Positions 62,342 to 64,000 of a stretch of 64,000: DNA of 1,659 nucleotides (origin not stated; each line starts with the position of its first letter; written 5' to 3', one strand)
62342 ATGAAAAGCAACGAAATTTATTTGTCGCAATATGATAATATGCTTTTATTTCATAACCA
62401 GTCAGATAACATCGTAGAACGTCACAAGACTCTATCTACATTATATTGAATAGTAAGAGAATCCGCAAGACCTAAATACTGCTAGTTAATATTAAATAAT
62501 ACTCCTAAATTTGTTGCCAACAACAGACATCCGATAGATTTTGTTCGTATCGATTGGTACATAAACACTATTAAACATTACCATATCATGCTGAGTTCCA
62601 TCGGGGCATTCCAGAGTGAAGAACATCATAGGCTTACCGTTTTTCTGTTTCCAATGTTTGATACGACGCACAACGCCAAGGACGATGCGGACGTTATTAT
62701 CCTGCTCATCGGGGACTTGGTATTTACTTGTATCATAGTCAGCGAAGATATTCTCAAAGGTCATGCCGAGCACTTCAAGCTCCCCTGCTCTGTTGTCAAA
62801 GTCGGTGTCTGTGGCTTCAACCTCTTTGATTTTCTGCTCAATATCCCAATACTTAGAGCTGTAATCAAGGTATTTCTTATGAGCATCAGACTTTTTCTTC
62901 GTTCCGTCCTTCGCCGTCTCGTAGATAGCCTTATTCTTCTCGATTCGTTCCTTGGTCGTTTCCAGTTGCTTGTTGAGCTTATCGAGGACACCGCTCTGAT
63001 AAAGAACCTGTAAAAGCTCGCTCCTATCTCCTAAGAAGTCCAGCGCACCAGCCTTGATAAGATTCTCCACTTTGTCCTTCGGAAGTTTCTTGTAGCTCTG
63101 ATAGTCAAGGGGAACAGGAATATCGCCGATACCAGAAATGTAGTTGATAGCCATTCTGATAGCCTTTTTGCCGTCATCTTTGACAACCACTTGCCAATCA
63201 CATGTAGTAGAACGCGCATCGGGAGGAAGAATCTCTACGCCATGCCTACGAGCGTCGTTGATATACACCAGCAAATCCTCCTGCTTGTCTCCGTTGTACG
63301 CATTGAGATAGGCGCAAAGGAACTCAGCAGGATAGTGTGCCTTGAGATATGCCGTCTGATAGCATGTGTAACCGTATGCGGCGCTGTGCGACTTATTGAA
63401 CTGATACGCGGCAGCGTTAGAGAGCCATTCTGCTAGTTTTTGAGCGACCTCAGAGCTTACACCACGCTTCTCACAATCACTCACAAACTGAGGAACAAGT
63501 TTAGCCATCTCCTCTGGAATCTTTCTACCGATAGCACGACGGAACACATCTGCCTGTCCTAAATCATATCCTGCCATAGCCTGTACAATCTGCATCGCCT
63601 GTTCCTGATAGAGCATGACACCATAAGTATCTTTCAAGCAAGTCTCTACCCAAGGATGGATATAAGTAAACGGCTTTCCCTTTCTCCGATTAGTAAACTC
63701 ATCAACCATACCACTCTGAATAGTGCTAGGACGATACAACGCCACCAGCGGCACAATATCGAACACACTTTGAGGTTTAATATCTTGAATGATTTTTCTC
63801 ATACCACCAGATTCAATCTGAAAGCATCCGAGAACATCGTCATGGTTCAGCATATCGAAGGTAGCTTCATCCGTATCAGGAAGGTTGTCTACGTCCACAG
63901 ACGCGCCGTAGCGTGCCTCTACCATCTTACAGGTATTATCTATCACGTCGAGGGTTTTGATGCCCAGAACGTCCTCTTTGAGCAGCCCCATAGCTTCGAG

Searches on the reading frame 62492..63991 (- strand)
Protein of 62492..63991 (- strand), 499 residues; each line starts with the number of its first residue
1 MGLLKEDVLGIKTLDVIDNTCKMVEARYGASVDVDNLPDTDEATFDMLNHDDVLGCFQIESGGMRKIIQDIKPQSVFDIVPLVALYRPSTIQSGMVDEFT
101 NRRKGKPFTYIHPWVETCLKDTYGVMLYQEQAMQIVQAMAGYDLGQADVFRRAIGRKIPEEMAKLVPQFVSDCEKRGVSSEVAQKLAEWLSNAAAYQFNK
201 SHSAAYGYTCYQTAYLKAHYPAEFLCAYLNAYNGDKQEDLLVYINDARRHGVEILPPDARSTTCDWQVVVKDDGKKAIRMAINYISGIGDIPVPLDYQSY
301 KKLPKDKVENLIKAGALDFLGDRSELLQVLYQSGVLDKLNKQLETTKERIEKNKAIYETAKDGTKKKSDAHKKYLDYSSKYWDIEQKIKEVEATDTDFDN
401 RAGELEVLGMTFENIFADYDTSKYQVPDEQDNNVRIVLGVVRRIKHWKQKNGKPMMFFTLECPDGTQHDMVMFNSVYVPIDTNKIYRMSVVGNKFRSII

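Call 49: search_protein_families(library=phrogs, proteins=[window:62492-63991:-], max_evalue=0.00001)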
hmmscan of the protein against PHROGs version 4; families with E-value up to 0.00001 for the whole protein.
window:62492-63991:- (499 aa): 5 families
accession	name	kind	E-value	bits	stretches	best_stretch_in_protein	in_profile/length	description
phrog_405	-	DNA, RNA and nucleotide metabolism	1.3e-118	398.5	1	1-482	591-1049/1190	DNA polymerase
phrog_11165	-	DNA, RNA and nucleotide metabolism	2.2e-52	179.1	1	1-290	272-565/782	DNA polymerase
phrog_12219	-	DNA, RNA and nucleotide metabolism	1.3e-47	163.7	1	1-405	157-608/823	DNA polymerase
phrog_21652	-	DNA, RNA and nucleotide metabolism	4.6e-28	99.1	1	1-173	227-428/476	DNA polymerase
phrog_4335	-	unknown function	1.1e-17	65.3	1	175-263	10-96/421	-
